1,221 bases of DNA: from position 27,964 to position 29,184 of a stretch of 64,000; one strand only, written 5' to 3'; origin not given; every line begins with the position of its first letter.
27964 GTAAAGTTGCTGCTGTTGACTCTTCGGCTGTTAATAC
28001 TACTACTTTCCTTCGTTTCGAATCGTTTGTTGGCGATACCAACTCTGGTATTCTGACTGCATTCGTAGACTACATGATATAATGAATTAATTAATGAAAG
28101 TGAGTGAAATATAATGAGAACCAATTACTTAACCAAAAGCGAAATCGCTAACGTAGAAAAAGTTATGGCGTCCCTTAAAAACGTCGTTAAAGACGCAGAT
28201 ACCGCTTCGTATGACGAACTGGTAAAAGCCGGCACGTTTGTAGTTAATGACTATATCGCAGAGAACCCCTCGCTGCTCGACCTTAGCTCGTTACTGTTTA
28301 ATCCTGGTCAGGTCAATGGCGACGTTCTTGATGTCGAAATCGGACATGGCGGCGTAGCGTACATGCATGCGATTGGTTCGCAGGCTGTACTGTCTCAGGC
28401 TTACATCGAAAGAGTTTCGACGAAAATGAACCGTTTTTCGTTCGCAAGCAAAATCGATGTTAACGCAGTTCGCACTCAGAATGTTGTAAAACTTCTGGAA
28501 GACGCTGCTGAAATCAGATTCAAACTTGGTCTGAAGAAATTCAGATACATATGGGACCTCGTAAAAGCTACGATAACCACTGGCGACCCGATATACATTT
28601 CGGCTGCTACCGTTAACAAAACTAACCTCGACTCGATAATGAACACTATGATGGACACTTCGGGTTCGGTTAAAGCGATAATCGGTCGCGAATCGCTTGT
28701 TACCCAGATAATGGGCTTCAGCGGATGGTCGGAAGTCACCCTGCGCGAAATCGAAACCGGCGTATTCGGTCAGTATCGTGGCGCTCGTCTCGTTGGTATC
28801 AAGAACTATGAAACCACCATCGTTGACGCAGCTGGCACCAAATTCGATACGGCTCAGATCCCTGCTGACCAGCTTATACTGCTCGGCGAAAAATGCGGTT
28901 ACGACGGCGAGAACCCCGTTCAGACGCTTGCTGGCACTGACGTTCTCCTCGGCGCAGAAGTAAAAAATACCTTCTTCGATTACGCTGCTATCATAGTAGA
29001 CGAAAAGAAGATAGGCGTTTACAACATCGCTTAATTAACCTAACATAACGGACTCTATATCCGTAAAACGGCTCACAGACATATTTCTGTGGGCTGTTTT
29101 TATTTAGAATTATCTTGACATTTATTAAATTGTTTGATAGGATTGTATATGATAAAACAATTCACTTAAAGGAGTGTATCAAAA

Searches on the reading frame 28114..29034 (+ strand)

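Call 62: search_protein_families(library=phrogs, proteins=[window:28114-29034:+], max_evalue=0.00001)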
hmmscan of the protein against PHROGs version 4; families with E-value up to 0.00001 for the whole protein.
window:28114-29034:+ (306 aa): 1 family
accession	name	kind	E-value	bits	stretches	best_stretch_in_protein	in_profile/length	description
phrog_16565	-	unknown function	1.4e-09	38.7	1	49-234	58-247/312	-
